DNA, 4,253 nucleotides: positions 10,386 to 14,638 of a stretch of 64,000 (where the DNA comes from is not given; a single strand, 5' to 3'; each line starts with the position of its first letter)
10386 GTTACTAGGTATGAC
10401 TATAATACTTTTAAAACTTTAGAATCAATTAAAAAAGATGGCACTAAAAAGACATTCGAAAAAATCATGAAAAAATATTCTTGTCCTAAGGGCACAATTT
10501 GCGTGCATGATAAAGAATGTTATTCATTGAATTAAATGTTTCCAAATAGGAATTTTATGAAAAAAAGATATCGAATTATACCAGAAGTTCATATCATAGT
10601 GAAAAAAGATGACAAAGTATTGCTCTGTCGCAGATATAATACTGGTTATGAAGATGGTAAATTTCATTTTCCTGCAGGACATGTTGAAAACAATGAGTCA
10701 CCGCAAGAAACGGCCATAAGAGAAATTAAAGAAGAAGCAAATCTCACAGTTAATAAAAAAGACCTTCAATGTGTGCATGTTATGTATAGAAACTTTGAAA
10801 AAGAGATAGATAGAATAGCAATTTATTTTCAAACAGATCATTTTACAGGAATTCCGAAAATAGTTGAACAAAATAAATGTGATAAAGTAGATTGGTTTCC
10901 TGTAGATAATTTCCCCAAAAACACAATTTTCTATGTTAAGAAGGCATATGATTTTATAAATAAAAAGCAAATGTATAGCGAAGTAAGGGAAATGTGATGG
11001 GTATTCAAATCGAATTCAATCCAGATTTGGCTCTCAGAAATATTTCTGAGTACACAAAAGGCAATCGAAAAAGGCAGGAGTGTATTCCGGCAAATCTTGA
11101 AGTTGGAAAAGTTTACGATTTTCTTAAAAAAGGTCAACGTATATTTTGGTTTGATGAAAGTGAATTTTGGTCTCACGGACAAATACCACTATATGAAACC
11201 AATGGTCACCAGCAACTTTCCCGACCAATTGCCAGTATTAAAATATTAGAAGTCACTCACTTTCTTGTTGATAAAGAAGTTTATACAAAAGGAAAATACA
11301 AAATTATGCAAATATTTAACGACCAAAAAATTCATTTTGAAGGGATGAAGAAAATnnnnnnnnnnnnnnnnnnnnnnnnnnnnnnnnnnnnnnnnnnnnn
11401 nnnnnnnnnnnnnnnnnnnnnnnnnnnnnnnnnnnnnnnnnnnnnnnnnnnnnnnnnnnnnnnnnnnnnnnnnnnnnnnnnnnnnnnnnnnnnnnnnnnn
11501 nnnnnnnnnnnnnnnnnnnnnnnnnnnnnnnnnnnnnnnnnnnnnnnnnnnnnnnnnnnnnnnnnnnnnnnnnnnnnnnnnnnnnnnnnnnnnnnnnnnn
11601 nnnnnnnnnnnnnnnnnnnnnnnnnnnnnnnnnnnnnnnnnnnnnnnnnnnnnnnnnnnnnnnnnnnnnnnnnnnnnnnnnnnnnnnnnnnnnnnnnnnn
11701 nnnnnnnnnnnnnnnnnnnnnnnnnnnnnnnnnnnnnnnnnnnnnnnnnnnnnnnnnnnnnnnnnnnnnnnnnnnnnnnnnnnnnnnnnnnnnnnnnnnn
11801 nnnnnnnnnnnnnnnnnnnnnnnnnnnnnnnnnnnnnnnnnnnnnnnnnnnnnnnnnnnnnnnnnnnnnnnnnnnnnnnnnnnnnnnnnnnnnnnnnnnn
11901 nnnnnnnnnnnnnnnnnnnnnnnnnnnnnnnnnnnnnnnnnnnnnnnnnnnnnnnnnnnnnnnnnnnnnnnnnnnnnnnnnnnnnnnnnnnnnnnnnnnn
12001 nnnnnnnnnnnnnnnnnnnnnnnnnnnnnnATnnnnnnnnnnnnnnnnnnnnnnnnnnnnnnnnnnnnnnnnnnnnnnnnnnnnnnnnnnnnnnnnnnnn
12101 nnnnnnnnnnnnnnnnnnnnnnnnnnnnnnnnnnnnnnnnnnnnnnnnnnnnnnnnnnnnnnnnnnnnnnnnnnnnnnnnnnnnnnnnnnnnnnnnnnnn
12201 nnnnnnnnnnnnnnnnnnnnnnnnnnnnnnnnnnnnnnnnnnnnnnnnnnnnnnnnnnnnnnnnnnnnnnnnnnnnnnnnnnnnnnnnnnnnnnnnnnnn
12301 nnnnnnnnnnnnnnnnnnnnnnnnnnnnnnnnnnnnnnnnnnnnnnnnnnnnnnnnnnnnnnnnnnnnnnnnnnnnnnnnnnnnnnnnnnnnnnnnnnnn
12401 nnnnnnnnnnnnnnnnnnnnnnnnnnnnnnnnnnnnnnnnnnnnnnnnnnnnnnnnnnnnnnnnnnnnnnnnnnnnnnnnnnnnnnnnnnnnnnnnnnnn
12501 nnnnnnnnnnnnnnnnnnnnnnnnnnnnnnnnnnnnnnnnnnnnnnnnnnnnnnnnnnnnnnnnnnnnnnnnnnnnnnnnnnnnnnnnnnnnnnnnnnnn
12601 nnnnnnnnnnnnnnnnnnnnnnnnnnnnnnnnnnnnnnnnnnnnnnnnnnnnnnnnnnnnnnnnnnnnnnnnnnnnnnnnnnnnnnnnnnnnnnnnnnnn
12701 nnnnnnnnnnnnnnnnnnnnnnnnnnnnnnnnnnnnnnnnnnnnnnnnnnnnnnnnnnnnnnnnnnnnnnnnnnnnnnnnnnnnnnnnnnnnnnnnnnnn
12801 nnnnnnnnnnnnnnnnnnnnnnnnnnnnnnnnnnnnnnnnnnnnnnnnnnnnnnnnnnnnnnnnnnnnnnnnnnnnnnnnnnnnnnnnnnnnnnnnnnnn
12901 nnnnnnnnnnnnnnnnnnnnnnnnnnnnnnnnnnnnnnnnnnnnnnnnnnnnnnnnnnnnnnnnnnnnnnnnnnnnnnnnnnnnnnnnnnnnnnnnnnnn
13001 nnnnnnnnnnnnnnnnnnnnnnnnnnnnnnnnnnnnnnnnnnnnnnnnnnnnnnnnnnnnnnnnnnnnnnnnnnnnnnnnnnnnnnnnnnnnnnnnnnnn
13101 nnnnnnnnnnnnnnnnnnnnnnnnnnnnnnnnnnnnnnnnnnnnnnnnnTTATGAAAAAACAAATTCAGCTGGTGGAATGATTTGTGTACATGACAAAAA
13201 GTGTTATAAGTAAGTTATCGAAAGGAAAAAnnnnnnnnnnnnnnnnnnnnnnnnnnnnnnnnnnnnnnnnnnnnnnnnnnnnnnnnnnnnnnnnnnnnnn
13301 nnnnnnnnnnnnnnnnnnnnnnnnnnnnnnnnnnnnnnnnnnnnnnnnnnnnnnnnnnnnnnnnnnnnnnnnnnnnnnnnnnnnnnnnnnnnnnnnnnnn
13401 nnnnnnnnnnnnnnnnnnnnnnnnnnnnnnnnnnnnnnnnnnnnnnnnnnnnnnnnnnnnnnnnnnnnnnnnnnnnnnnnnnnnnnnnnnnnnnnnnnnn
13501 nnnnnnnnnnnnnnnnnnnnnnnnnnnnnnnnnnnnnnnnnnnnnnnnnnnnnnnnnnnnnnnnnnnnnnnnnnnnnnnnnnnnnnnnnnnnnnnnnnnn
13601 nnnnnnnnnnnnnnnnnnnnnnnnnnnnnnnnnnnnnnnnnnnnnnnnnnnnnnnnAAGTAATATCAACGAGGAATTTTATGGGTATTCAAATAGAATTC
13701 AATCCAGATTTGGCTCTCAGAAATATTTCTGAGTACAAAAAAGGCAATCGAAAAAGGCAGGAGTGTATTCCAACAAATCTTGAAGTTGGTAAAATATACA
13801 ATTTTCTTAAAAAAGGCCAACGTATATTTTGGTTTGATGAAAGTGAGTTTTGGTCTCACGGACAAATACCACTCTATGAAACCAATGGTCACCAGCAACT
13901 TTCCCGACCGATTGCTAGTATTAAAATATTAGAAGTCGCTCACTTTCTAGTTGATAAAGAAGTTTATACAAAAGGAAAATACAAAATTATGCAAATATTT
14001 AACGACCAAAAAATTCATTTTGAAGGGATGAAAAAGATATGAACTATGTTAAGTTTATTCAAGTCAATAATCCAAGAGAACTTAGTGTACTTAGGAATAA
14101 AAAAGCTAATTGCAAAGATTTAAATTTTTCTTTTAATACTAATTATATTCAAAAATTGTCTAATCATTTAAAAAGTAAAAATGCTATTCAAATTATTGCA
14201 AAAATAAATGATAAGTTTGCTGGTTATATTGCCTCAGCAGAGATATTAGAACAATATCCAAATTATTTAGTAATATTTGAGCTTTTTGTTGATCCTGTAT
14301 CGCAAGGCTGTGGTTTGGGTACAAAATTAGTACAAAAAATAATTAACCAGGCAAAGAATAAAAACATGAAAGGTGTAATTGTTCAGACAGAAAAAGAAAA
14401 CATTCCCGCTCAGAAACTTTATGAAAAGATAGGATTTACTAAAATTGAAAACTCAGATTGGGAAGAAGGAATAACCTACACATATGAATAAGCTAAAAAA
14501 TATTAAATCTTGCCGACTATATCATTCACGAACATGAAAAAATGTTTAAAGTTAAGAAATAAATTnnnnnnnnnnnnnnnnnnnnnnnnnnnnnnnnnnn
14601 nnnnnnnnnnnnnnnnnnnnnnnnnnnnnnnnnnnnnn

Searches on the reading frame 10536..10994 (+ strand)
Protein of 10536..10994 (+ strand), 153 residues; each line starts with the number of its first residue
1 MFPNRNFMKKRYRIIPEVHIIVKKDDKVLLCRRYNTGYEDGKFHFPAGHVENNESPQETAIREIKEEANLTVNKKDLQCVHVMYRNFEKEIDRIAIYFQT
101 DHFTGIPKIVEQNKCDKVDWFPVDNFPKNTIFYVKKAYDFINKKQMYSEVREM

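Call 3: search_protein_families(library=pfam, proteins=[window:10536-10994:+], max_evalue=0.01)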
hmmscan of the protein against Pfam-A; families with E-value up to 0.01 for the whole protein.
window:10536-10994:+ (153 aa): 3 families
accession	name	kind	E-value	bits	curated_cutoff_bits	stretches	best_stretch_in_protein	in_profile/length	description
PF00293.34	NUDIX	-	1.3e-18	67.7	21.1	1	18-127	6-120/134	NUDIX domain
PF14815.12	NUDIX_4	-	4.2e-07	30.2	35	1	18-125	2-97/113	NUDIX domain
PF22327.2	Nudt16-like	-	0.0002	21.8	27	1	39-98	31-91/161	U8 snoRNA-decapping enzyme-like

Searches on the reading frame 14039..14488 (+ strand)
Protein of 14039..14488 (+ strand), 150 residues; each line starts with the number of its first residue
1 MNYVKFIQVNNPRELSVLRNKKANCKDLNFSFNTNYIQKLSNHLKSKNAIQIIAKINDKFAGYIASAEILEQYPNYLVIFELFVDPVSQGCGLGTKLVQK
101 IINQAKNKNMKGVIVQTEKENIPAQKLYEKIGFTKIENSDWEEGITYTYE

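Call 69: search_protein_families(library=pfam, proteins=[window:14039-14488:+], max_evalue=0.001)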
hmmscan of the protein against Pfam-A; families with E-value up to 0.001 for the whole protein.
window:14039-14488:+ (150 aa): 7 families
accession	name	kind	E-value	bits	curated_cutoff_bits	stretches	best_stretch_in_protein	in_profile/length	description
PF00583.31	Acetyltransf_1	-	3.7e-17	63.1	20.7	1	42-133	26-116/116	Acetyltransferase (GNAT) family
PF13673.13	Acetyltransf_10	-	1.2e-14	54.8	23.6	1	32-148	13-122/128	Acetyltransferase (GNAT) domain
PF13508.13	Acetyltransf_7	-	1.6e-12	48.1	27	1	52-134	6-83/84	Acetyltransferase (GNAT) domain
PF08445.16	FR47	-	1.4e-10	41.4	22.1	1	77-141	22-85/86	FR47-like protein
PF13302.13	Acetyltransf_3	-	3.1e-06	28.4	25.4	1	60-134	65-138/138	Acetyltransferase (GNAT) domain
PF13420.13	Acetyltransf_4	-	5.9e-06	26.8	24.3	1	40-136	41-137/155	Acetyltransferase (GNAT) domain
PF14542.12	Acetyltransf_CG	-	0.00063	20.3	30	1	63-111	11-59/80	GCN5-related N-acetyl-transferase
